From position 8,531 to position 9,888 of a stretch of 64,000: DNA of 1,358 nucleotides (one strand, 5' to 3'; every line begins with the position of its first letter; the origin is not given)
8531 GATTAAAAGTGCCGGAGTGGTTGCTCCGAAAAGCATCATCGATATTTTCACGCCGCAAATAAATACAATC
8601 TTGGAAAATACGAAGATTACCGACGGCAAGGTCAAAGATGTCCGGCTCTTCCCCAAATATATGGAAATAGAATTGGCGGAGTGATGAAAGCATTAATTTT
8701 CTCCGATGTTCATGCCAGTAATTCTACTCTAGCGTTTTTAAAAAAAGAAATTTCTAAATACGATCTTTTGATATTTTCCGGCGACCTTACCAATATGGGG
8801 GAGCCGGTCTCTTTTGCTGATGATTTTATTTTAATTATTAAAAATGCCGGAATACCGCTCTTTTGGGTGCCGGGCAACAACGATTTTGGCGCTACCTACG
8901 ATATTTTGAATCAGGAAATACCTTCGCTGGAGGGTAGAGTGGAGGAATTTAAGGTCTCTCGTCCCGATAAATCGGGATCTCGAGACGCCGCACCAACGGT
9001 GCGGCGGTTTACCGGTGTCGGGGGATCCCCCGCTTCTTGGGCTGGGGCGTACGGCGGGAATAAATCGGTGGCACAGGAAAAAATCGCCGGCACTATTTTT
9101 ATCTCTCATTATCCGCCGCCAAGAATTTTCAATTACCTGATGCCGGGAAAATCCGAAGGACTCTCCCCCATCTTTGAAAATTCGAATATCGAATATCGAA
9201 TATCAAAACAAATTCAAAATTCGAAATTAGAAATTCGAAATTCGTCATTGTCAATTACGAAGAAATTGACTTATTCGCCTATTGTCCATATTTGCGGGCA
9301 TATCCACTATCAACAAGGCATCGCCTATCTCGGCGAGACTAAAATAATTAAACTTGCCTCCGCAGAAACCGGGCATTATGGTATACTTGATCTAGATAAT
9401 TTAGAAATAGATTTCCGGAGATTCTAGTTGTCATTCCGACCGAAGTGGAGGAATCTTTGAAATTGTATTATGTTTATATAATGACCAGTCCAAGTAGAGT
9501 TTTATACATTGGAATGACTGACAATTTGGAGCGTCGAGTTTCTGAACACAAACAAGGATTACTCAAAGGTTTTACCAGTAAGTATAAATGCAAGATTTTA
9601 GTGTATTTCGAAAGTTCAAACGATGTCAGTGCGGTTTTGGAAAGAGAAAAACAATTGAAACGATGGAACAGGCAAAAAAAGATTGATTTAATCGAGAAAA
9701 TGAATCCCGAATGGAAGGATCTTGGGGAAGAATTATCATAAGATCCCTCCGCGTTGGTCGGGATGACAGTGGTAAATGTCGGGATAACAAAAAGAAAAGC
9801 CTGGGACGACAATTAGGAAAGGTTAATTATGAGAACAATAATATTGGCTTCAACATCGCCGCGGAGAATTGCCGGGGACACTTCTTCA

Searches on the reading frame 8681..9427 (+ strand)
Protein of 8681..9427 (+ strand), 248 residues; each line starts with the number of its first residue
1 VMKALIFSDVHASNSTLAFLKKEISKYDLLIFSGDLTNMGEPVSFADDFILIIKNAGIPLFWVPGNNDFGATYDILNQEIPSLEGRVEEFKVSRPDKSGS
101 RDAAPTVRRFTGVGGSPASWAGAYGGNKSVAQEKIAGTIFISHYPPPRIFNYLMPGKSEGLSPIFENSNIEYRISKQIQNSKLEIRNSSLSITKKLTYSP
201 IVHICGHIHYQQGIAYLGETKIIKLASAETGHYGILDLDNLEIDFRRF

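Call 18: search_protein_families(library=pfam, proteins=[window:8681-9427:+])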
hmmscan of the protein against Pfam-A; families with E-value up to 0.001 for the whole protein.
window:8681-9427:+ (248 aa): 3 families
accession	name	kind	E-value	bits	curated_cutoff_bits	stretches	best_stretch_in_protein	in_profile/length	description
PF00149.33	Metallophos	-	2.3e-11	44.9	21.5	1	2-209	1-189/191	Calcineurin-like phosphoesterase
PF14582.11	Metallophos_3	-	7e-07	29.3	28.2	0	197-247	208-258/259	Metallophosphoesterase, calcineurin superfamily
PF12850.12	Metallophos_2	-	2.6e-06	27.9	27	1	2-79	1-70/154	Calcineurin-like phosphoesterase superfamily domain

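Call 64: find_homologous_proteins(query=window:8684-9424:+)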
Query window:8684-9424:+ (247 aa): 179 proteins with E <= 0.001 among 482 candidates; the best 120 are listed.
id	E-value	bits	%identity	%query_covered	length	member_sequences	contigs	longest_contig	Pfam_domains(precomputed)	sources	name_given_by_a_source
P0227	1.3e-161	553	100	100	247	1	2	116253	PF12850.13,PF00149.34,PF14582.12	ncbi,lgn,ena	ncbi:MAG: metallophosphoesterase [Patescibacteria group bacterium]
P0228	4.3e-71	257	52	100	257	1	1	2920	PF12850.13,PF00149.34,PF14582.12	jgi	jgi:Icc-related predicted phosphoesterase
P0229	7.8e-71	256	50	100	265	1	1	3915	PF12850.13,PF00149.34,PF14582.12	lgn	-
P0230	7.3e-70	253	52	100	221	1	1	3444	PF12850.13,PF00149.34,PF14582.12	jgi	jgi:Icc-related predicted phosphoesterase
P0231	1.6e-64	236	50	100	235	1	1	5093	PF12850.13,PF00149.34,PF14582.12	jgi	jgi:Icc-related predicted phosphoesterase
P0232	1.7e-62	229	50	100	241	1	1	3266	PF12850.13,PF00149.34,PF14582.12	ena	-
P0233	3.6e-62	228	46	99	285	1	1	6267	PF12850.13,PF00149.34,PF14582.12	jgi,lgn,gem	-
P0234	6.3e-61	224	47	100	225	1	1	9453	PF12850.13,PF00149.34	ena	-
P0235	1.6e-60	222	45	100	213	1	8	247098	PF12850.13,PF00149.34,PF14582.12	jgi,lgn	-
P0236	3.5e-60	221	47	100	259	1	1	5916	PF12850.13,PF00149.34,PF14582.12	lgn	-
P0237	3.9e-60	221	48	100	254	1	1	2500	PF12850.13,PF00149.34,PF14582.12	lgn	-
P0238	5.5e-60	221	45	99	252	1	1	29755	PF00149.34,PF14582.12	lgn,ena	-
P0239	4.4e-59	218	48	100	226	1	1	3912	PF12850.13,PF00149.34,PF14582.12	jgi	jgi:Icc-related predicted phosphoesterase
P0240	9.1e-59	217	42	100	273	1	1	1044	PF12850.13,PF00149.34,PF14582.12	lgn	-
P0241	9.4e-59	217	47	100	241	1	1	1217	PF12850.13,PF00149.34,PF14582.12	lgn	-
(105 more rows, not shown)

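Call 65: find_encoding_contigs(protein=P0228, flank=3000, max_places=2)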
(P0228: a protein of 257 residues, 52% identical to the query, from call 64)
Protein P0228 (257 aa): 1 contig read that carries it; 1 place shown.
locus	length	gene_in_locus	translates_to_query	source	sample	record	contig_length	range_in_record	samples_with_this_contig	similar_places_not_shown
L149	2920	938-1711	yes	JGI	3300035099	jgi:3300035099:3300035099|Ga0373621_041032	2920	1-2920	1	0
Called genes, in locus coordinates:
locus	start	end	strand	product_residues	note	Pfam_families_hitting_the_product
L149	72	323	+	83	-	-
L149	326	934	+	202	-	-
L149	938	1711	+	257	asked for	PF00149:Metallophos, PF12850:Metallophos_2, PF14582:Metallophos_3 (faint)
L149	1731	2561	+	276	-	PF01261:AP_endonuc_2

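Call 66: find_encoding_contigs(protein=P0229, flank=3000, max_places=2)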
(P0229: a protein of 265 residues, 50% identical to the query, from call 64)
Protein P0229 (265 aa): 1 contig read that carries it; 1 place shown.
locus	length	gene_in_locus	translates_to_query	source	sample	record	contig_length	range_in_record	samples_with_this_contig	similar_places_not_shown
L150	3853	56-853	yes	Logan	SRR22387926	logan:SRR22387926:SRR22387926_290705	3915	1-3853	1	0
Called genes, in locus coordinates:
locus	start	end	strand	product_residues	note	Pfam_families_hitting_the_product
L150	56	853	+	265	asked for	PF00149:Metallophos, PF12850:Metallophos_2 (faint), PF14582:Metallophos_3 (faint)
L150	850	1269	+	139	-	-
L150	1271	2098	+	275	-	PF01261:AP_endonuc_2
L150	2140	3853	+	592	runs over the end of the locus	?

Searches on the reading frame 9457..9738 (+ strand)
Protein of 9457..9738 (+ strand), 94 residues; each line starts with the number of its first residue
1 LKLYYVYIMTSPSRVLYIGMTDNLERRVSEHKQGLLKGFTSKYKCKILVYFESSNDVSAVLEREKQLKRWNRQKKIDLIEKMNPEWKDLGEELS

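Call 18: search_protein_families(library=pfam, proteins=[window:9457-9738:+])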
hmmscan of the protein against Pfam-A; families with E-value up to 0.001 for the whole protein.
seq(94 aa): 2 families
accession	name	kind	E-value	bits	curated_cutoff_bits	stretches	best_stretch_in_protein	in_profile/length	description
PF01541.30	GIY-YIG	-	1.8e-15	57.4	22.6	1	4-76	2-77/78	GIY-YIG catalytic domain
PF10544.15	T5orf172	-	0.00015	22.6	20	1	5-64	2-62/101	T5orf172 domain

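Call 35: search_solved_structures(query=window:9457-9738:+, max_evalue=1, show_alignments=2)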
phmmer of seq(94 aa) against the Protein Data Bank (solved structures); distinct sequences matched with E-value up to 1: 3.
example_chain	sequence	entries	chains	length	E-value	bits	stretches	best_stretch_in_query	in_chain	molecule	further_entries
1ywl_A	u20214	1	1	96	0.0036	21.1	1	2-80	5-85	Hypothetical UPF0213 protein EF2693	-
1zg2_A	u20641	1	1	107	0.029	18.2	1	4-80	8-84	Hypothetical UPF0213 protein BH0048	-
6seh_C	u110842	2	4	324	0.8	13.6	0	3-42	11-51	Structure-specific endonuclease subunit SLX1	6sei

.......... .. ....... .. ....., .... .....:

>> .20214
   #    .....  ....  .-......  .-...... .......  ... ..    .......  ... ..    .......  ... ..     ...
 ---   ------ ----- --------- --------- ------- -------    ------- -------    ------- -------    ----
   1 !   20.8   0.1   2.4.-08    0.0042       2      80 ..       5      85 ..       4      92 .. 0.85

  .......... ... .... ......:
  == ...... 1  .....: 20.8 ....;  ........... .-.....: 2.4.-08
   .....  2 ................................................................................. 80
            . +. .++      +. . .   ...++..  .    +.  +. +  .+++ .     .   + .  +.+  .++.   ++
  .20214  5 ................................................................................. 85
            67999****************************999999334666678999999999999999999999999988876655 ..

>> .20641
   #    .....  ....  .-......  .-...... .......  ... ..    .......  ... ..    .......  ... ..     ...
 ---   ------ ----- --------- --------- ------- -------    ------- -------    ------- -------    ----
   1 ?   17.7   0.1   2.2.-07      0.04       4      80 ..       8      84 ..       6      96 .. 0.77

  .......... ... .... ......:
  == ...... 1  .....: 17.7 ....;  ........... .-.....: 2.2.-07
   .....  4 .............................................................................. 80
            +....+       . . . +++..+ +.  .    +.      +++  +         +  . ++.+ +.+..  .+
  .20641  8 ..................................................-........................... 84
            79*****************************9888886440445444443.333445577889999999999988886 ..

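Call 36: search_protein_families(library=ncbifam, proteins=[window:9457-9738:+], max_evalue=1)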
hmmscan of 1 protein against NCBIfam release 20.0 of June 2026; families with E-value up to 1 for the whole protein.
seq(94 aa): 3 families
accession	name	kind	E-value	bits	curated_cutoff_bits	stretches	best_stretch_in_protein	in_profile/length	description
TIGR01453.1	grpIintron_endo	subfamily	0.0012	19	56.05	1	6-51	4-49/215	group I intron endonuclease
NF005906.0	PRK07883.1-4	equivalog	0.1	10.9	495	1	6-33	218-246/563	DEDD exonuclease domain-containing protein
NF005905.0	PRK07883.1-3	equivalog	0.13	10.9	508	1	6-31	229-255/581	DEDD exonuclease domain-containing protein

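Call 37: find_homologous_proteins(query=window:9457-9738:+)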
Query seq(94 aa) (94 aa): 222 proteins with E <= 0.001 among 223 candidates; the best 120 are listed.
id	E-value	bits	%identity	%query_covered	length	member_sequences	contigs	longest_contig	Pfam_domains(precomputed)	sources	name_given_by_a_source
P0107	2.2e-55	202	100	100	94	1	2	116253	PF01541.31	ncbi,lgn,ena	-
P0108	5.0e-55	201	99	100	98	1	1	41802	PF01541.31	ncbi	ncbi:MAG: GIY-YIG nuclease family protein [Patescibacteria group bacterium]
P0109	4.0e-54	198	99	100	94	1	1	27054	PF01541.31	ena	-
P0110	3.1e-51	189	94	99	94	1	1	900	PF01541.31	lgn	-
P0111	1.1e-37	146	73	99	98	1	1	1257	PF01541.31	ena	-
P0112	8.8e-36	140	71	99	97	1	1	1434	PF01541.31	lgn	-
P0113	4.9e-35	137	67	100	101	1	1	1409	PF01541.31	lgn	-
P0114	3.1e-33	132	67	98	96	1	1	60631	PF01541.31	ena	-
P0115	6.9e-33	131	68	98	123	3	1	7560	PF01541.31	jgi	-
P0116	1.6e-32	129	68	97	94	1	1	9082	PF01541.31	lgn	-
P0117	3.4e-32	128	68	96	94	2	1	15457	PF01541.31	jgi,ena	-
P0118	4.4e-32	128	67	99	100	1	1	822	PF01541.31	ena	-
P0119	1.0e-31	127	70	95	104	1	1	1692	PF01541.31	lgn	-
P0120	2.5e-31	126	65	98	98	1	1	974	PF01541.31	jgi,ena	-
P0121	6.1e-31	124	66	95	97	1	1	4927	PF01541.31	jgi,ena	-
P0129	3.6e-30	122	67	95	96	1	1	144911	PF01541.31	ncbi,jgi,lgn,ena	ncbi:MAG: GIY-YIG nuclease family protein [Candidatus Berkelbacteria bacterium]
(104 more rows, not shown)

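Call 45: search_dna_similar(query=window:9457-9738:+, collection=plasmids, mode=protein, max_rows=30)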
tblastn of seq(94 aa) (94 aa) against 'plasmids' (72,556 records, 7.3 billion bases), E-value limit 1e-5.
Records with a match: 36; places in all: 40; records where one place covers at least 80% of the query: 35.
Best place of each record, by identity: <60% 36.
By first word of the organism name: Rhizobium 9; Sphingobium 7; Sinorhizobium 4; Shinella 4; Neisseria 2; Sphingomonas 2; Planktothrix 1; Neorhizobium 1; Aeromonas 1; Photobacterium 1; and 4 more.
By predicted mobility (MOB-suite, as given by PLSDB): non-mobilizable 35; conjugative 1.
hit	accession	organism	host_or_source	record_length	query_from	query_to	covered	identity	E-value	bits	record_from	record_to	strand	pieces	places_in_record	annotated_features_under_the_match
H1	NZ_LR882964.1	Planktothrix agardhii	-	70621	1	90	96%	58.9%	3e-28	112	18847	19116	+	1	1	GIY-YIG nuclease family protein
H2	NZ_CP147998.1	Neorhizobium sp. EC2-8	-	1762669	5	93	95%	55.6%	4e-25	103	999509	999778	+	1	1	record has no annotation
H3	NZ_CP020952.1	Rhizobium sp. CIAT894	-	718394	5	89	90%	57.0%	1e-26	108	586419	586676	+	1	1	GIY-YIG nuclease family protein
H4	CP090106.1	Sinorhizobium meliloti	Medicago,Cell culture,Plant nodule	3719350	5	89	90%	54.7%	3e-24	101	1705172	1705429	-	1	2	GIY-YIG nuclease family protein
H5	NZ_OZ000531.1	Shinella sp. WSC3-e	-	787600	5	93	95%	51.1%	3e-23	99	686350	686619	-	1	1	GIY-YIG nuclease family protein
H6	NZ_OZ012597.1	Shinella sp. WSD5-1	-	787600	5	93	95%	51.1%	3e-23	99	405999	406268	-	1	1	GIY-YIG nuclease family protein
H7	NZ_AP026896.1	Aeromonas caviae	Microbe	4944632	5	89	90%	52.3%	9e-20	89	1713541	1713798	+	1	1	none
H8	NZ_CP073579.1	Photobacterium sp. GJ3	-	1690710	1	94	100%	45.3%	2e-18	85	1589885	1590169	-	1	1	record has no annotation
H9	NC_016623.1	Azospirillum lipoferum 4B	-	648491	4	94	97%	46.7%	2e-18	85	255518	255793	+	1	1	GIY-YIG nuclease family protein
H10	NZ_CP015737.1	Shinella sp. HZN7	-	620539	5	89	90%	50.0%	9e-23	97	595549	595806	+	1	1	GIY-YIG nuclease family protein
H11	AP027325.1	Sphingobium sp. TomTYG46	-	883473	5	94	96%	45.1%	2e-19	87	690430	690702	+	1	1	hypothetical protein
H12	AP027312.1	Sphingobium sp. TomMM7A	-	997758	5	94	96%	45.1%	4e-19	87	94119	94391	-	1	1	excinuclease ABC subunit C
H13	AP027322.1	Sphingobium sp. TomTYG43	-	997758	5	94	96%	45.1%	4e-19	87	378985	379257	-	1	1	excinuclease ABC subunit C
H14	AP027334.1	Sphingobium sp. TomTYG71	-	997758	5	94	96%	45.1%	4e-19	87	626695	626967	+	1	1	hypothetical protein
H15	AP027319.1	Sphingobium sp. TomTYG42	-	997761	5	94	96%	45.1%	4e-19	87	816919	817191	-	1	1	excinuclease ABC subunit C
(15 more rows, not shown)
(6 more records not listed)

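Call 46: search_dna_similar(query=window:9457-9738:+, collection=plasmids, mode=protein, max_rows=40)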
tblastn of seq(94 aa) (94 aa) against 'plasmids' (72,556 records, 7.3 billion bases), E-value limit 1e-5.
Records with a match: 36; places in all: 40; records where one place covers at least 80% of the query: 35.
Best place of each record, by identity: <60% 36.
By first word of the organism name: Rhizobium 9; Sphingobium 7; Sinorhizobium 4; Shinella 4; Neisseria 2; Sphingomonas 2; Planktothrix 1; Neorhizobium 1; Aeromonas 1; Photobacterium 1; and 4 more.
By predicted mobility (MOB-suite, as given by PLSDB): non-mobilizable 35; conjugative 1.
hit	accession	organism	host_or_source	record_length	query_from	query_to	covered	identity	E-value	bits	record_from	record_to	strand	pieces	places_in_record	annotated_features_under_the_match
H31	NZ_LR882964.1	Planktothrix agardhii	-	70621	1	90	96%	58.9%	3e-28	112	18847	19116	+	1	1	GIY-YIG nuclease family protein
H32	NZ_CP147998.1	Neorhizobium sp. EC2-8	-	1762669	5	93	95%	55.6%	4e-25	103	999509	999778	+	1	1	record has no annotation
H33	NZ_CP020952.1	Rhizobium sp. CIAT894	-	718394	5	89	90%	57.0%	1e-26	108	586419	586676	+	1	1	GIY-YIG nuclease family protein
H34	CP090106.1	Sinorhizobium meliloti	Medicago,Cell culture,Plant nodule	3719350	5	89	90%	54.7%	3e-24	101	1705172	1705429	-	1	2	GIY-YIG nuclease family protein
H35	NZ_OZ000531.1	Shinella sp. WSC3-e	-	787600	5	93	95%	51.1%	3e-23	99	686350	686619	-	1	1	GIY-YIG nuclease family protein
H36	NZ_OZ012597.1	Shinella sp. WSD5-1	-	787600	5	93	95%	51.1%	3e-23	99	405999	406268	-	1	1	GIY-YIG nuclease family protein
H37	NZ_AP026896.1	Aeromonas caviae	Microbe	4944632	5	89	90%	52.3%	9e-20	89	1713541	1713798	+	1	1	none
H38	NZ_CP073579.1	Photobacterium sp. GJ3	-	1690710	1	94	100%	45.3%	2e-18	85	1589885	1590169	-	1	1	record has no annotation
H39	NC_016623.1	Azospirillum lipoferum 4B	-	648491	4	94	97%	46.7%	2e-18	85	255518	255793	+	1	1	GIY-YIG nuclease family protein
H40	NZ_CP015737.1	Shinella sp. HZN7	-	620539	5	89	90%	50.0%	9e-23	97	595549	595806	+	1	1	GIY-YIG nuclease family protein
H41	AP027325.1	Sphingobium sp. TomTYG46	-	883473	5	94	96%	45.1%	2e-19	87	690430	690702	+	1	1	hypothetical protein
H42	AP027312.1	Sphingobium sp. TomMM7A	-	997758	5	94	96%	45.1%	4e-19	87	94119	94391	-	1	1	excinuclease ABC subunit C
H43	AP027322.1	Sphingobium sp. TomTYG43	-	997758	5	94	96%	45.1%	4e-19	87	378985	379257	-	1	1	excinuclease ABC subunit C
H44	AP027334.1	Sphingobium sp. TomTYG71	-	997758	5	94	96%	45.1%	4e-19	87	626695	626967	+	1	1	hypothetical protein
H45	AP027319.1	Sphingobium sp. TomTYG42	-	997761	5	94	96%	45.1%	4e-19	87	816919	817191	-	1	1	excinuclease ABC subunit C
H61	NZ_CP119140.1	Neisseria gonorrhoeae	Homo sapiens,whole organism,blood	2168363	6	89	89%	43.5%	2e-16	79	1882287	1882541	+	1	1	none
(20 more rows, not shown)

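Call 47: get_annotated_region(hit=H61, flank=1500)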
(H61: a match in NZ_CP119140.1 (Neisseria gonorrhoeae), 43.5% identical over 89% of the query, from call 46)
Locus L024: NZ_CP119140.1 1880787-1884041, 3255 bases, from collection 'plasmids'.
description: Neisseria gonorrhoeae strain 2022NG-0076 plasmid p2022NG-0076_1, complete sequence
organism: Neisseria gonorrhoeae (NCBI taxid 485)
taxonomy: Bacteria; Pseudomonadota; Betaproteobacteria; Neisseriales; Neisseriaceae; Neisseria; Neisseria gonorrhoeae
host: -; source: Homo sapiens,whole organism,blood; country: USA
typing (MOB-suite, as given by PLSDB): non-mobilizable
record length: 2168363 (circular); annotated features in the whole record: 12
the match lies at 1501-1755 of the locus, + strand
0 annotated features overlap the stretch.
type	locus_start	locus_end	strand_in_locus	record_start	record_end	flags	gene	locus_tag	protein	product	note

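Call 48: get_annotated_region(hit=H31, flank=1500)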
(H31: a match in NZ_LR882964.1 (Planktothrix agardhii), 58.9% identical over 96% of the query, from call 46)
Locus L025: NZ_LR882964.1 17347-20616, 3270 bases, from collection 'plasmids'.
description: Planktothrix agardhii strain No.66 plasmid p1
organism: Planktothrix agardhii (NCBI taxid 1160)
taxonomy: Bacteria; Cyanobacteriota; Cyanophyceae; Oscillatoriales; Microcoleaceae; Planktothrix; Planktothrix agardhii
host: -; source: -; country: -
typing (MOB-suite, as given by PLSDB): non-mobilizable
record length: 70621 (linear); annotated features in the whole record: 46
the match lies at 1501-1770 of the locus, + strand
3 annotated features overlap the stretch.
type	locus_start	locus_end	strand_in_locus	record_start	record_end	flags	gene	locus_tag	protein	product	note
CDS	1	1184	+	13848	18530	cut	-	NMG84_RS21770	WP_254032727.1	type IIL restriction-modification enzyme MmeI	-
CDS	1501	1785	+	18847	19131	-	-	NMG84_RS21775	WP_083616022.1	GIY-YIG nuclease family protein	-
CDS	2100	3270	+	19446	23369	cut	drmA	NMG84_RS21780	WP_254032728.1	DISARM system helicase DrmA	-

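Call 52: find_encoding_contigs(protein=P0114, flank=10000, max_places=2)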
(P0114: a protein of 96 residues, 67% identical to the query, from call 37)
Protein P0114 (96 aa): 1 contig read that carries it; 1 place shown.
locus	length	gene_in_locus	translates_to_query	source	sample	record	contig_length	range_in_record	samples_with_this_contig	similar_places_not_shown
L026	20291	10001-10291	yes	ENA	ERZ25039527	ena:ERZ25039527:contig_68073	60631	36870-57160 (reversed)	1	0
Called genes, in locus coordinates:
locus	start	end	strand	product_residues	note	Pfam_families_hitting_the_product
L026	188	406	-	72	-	PF00082:Peptidase_S8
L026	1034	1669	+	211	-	PF04715:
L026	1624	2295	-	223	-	-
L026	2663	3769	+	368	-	PF00579:tRNA-synt_1b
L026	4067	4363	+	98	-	PF00117:GATase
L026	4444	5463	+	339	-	PF02885:Glycos_trans_3N, PF00591:Glycos_transf_3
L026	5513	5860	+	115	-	-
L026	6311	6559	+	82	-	-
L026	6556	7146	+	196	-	PF00218:IGPS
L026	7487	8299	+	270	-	PF07693:KAP_NTPase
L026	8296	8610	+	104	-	-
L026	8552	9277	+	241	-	PF03781:FGE-sulfatase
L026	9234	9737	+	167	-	PF03781:FGE-sulfatase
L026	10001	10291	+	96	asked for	PF01541:GIY-YIG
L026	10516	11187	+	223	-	PF00282:Pyridoxal_deC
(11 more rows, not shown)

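Call 53: find_encoding_contigs(protein=P0129, flank=10000, max_places=2)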
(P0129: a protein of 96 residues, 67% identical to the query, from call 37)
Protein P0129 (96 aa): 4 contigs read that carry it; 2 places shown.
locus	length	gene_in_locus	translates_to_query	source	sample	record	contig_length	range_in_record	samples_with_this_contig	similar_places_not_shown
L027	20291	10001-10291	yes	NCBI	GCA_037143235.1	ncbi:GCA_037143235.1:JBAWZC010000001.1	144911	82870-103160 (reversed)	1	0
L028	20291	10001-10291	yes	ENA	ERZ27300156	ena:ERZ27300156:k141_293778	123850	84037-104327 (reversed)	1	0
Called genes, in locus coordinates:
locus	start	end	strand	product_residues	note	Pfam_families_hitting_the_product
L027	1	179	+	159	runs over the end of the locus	PF13483:Lactamase_B_3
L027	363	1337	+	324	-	PF01368:DHH, PF02272:DHHA1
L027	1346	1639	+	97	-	PF01541:GIY-YIG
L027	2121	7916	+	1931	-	PF00041:fn3 (faint), PF16656:Pur_ac_phosph_N (weak)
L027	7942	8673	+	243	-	PF03193:RsgA_GTPase (faint), PF00005:ABC_tran, PF13304:AAA_21 (faint)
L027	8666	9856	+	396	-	PF12704:MacB_PCD, PF02687:FtsX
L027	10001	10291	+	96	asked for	PF01541:GIY-YIG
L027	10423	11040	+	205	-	PF00173:Cyt-b5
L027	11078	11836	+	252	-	PF18761:Heliorhodopsin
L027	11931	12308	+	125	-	-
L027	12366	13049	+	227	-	PF01464:SLT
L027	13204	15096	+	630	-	PF01411:tRNA-synt_2c, PF07973:tRNA_SAD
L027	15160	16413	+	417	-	PF11104:PilM_2 (weak), PF06723:MreB_Mbl, PF06277:EutA (weak), PF14450:FtsA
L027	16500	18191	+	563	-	-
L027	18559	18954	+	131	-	PF03652:RuvX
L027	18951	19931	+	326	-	PF02618:YceG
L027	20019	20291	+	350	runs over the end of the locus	PF00022:Actin (weak), PF06723:MreB_Mbl, PF00012:HSP70, PF11104:PilM_2 (faint), PF14450:FtsA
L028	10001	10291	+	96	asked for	PF01541:GIY-YIG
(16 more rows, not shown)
